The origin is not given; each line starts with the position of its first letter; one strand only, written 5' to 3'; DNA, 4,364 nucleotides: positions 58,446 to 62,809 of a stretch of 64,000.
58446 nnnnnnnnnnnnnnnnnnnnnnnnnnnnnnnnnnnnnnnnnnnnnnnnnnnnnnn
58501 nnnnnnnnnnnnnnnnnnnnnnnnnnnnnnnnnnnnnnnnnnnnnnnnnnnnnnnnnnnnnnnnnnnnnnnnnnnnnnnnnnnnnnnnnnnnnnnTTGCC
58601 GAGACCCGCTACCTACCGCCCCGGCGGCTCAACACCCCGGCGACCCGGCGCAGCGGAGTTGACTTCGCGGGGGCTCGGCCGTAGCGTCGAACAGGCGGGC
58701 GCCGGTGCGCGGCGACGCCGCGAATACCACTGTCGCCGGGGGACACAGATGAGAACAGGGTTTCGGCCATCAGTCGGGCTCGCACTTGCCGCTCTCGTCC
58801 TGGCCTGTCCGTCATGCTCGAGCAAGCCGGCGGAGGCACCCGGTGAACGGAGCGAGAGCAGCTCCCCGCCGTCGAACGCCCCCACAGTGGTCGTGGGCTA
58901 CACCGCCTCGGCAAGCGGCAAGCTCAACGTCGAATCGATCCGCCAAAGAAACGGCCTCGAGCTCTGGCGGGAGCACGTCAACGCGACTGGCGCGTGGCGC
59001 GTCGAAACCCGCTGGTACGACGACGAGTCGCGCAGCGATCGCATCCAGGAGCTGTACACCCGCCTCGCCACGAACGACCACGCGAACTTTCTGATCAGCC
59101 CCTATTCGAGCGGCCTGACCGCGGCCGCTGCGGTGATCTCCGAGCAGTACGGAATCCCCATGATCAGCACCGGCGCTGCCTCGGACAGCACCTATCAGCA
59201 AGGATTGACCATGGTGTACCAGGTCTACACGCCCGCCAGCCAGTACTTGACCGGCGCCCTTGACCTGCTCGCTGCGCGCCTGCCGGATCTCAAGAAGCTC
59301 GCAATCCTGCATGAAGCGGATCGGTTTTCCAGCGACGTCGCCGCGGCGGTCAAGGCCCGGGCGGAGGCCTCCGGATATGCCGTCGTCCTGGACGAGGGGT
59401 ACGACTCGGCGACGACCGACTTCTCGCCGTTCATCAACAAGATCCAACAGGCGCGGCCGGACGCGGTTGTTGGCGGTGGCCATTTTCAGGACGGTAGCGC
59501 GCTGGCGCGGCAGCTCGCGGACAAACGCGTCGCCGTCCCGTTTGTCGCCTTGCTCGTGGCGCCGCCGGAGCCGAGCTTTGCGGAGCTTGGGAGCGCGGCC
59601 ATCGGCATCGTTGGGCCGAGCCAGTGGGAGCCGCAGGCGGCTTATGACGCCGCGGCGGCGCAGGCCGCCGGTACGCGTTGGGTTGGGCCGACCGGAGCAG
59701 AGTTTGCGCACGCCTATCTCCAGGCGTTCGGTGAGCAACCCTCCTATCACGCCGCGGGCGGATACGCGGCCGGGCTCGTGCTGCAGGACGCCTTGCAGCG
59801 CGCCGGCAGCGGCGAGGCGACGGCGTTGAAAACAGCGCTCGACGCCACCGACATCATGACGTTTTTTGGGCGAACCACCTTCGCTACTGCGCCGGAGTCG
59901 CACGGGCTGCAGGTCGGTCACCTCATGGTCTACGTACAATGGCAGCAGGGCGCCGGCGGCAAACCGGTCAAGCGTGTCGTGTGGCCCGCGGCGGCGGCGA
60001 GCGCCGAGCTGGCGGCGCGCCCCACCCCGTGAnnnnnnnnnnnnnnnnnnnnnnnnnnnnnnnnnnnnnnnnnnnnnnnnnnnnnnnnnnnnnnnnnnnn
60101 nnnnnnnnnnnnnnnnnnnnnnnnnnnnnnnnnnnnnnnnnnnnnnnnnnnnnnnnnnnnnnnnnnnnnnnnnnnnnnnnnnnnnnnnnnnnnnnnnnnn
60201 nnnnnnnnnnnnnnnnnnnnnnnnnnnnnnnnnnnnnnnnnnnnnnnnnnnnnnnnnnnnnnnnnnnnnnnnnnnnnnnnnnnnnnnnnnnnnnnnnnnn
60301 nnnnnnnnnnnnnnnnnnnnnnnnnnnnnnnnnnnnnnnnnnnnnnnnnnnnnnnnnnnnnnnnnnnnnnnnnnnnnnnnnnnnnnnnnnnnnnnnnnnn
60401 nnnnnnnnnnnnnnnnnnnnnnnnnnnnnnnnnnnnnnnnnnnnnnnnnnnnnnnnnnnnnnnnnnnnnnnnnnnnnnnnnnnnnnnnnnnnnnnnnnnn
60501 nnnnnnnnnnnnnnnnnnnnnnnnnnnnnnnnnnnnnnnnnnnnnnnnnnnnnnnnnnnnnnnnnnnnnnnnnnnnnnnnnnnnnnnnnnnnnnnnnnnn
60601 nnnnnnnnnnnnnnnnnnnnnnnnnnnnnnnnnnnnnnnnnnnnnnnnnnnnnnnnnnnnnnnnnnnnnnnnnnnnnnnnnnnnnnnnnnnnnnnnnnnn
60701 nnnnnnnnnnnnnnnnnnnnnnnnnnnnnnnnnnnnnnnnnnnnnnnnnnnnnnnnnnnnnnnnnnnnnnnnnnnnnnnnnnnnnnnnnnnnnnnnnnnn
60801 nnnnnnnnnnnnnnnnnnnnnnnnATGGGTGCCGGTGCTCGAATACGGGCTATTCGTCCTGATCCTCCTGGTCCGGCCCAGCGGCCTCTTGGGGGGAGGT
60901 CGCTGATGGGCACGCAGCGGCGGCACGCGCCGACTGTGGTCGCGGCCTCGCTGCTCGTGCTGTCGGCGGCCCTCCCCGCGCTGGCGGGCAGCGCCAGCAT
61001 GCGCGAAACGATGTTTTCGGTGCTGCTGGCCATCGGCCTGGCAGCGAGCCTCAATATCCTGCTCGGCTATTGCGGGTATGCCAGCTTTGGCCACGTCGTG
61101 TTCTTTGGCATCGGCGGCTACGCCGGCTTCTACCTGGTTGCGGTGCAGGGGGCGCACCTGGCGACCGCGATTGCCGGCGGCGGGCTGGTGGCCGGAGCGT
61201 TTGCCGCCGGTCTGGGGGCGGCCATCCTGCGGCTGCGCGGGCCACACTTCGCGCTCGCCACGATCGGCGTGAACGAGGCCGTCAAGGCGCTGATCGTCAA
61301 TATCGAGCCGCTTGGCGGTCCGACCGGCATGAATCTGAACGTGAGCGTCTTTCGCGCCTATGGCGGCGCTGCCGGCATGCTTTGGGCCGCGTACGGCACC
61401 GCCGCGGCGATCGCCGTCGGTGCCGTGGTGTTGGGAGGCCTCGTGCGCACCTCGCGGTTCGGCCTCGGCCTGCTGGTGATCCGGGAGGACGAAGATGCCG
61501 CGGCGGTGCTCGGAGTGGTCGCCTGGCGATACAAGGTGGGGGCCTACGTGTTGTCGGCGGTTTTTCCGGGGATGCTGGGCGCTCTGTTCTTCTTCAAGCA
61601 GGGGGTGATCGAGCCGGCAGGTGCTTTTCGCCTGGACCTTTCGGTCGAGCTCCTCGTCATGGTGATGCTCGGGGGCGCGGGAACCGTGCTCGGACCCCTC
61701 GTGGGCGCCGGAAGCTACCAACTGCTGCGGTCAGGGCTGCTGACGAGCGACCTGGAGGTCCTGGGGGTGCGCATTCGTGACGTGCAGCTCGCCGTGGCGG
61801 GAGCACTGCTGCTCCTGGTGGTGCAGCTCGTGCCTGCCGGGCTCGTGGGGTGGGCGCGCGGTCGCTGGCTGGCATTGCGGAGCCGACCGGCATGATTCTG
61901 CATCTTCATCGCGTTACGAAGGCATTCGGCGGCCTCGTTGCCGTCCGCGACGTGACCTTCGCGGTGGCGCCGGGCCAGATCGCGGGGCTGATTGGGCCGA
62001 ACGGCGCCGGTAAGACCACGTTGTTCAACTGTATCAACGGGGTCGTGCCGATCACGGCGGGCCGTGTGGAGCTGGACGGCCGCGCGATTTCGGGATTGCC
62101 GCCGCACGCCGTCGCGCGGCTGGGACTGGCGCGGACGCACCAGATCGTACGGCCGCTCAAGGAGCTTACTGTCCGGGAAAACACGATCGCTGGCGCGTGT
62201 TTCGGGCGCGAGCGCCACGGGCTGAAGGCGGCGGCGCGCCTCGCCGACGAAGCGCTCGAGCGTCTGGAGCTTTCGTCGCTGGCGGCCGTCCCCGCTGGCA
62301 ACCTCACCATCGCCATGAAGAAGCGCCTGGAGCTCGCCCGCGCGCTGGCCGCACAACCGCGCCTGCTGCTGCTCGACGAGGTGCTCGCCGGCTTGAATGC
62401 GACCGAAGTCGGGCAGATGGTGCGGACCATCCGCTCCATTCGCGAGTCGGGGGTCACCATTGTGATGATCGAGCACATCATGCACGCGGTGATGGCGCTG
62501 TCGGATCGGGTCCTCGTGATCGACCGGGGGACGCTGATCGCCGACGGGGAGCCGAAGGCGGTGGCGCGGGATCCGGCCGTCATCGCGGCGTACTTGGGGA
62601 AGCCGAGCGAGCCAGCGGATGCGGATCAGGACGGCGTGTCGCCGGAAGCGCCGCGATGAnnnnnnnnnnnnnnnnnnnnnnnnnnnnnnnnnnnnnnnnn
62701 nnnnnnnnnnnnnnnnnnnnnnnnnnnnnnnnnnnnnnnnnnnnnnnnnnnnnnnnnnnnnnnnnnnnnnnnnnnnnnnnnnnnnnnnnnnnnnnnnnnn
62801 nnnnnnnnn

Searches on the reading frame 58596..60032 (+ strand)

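Call 61: search_protein_families(library=pfam, proteins=[window:58596-60032:+], max_evalue=0.00001)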
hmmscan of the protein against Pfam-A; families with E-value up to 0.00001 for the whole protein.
window:58596-60032:+ (478 aa): 2 families
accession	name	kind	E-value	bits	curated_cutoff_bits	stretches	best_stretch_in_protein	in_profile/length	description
PF13458.12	Peripla_BP_6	-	2.4e-43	149.5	31.7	1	97-450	1-339/343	Periplasmic binding protein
PF01094.35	ANF_receptor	-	3e-07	30.3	25.4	1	145-407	34-297/353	Receptor family ligand binding region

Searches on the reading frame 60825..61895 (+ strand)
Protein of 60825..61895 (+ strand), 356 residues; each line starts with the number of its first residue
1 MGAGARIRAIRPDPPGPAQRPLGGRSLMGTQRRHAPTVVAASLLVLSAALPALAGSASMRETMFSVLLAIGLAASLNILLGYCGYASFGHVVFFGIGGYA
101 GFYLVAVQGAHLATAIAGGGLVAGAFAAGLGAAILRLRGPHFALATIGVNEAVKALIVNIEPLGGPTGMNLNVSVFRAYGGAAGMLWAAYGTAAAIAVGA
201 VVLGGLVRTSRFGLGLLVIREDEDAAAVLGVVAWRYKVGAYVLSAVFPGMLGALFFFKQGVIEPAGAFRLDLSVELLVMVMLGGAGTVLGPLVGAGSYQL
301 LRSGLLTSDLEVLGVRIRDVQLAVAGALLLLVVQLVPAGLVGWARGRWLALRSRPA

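Call 61: search_protein_families(library=pfam, proteins=[window:60825-61895:+], max_evalue=0.00001)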
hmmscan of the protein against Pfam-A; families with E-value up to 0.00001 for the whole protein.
window:60825-61895:+ (356 aa): 1 family
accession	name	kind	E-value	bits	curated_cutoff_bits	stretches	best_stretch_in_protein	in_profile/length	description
PF02653.21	BPD_transp_2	-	3.5e-28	98.9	26.8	1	72-333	15-269/269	Branched-chain amino acid transport system / permease component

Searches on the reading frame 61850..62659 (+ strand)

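Call 61: search_protein_families(library=pfam, proteins=[window:61850-62659:+], max_evalue=0.00001)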
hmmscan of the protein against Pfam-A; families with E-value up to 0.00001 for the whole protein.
window:61850-62659:+ (269 aa): 3 families
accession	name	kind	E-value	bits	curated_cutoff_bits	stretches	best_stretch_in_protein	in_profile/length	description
PF00005.33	ABC_tran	-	3e-27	96.3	25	1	33-178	2-135/137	ABC transporter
PF12399.14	BCA_ABC_TP_C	-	1.2e-08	34.8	25.5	1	229-251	2-24/27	Branched-chain amino acid ATP-binding cassette transporter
PF13304.12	AAA_21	-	3.3e-06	27.8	27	0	44-63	1-20/304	AAA domain, putative AbiEii toxin, Type IV TA system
